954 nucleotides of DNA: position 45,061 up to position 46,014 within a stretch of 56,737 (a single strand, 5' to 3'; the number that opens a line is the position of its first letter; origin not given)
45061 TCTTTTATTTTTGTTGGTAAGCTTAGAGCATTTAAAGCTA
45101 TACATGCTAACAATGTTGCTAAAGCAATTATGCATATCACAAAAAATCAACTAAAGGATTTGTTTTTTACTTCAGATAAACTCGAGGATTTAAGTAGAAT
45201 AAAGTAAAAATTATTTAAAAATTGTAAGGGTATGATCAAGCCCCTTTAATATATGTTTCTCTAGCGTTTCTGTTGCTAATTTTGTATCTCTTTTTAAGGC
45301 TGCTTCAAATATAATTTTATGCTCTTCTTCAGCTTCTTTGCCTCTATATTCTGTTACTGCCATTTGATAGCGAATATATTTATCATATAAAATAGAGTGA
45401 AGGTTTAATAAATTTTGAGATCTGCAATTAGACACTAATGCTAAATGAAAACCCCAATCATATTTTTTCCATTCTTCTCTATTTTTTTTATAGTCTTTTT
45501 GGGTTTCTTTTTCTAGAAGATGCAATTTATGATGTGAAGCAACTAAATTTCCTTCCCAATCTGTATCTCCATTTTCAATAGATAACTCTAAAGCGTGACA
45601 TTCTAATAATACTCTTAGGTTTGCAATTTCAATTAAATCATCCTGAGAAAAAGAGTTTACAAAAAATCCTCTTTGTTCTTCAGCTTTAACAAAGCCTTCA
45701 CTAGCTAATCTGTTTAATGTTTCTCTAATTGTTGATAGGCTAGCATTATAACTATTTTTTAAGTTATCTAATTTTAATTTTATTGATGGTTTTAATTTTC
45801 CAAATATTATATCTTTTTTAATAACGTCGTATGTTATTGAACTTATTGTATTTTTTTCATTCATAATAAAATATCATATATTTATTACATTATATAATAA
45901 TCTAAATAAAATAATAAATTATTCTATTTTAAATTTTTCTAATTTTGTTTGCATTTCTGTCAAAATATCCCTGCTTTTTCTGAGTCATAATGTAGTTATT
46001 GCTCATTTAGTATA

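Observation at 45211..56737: Candidate uncharacterised glycoside/pentofuranoside catabolic system bracketed by two GntR regulators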

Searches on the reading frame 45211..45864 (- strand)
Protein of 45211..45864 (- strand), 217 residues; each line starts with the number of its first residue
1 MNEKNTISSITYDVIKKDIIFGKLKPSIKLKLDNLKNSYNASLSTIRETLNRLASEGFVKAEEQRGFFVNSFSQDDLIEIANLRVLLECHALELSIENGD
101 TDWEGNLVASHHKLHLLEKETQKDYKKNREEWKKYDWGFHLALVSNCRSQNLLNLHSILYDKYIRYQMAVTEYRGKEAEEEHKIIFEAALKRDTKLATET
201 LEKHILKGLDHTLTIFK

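Call 4: search_protein_families(library=pfam, proteins=[window:45211-45864:-], max_evalue=0.01)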
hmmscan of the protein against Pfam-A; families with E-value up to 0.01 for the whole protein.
window:45211-45864:- (217 aa): 2 families
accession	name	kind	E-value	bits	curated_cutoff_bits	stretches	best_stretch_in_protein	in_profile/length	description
PF07729.17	FCD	-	1.4e-16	61.5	24.3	1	79-205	1-123/125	FCD domain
PF00392.27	GntR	-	3.4e-11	43.1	27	1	12-69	6-64/64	Bacterial regulatory proteins, gntR family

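Call 6: search_protein_families(library=ncbifam, proteins=[window:45211-45864:-], max_evalue=0.001)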
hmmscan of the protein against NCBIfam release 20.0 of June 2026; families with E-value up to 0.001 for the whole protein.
window:45211-45864:- (217 aa): 8 families
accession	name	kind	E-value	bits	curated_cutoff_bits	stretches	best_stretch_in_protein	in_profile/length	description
NF008576.0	PRK11534.1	equivalog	6.6e-35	120.8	218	1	6-207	6-212/225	DNA-binding transcriptional regulator CsiR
TIGR03338.1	phnR_burk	equivalog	3.2e-15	56.3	271.5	1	4-209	9-210/212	phosphonate utilization associated transcriptional regulator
NF008504.0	PRK11414.1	equivalog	2.2e-08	34.1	225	1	14-109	19-114/221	GntR family transcriptional regulator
NF052282.1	PLP_TF_PdxR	equivalog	1.5e-07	30.9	320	1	12-75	7-71/448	MocR-like pyridoxine biosynthesis transcription factor PdxR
NF052285.1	GABA_TF_GabR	exception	1.3e-05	24.2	600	1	12-74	5-68/456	MocR-like transcriptional regulator GabR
NF003011.0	PRK03837.1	subfamily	1.4e-05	24.9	260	1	109-206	126-227/241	transcriptional regulator NanR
NF007442.0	PRK09990.1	equivalog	4.2e-05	23.1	301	0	3-206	7-229/256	transcriptional regulator GlcC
TIGR03337.1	phnR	equivalog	4.9e-05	23.1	296.75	1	13-70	8-66/231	phosphonate utilization transcriptional regulator PhnR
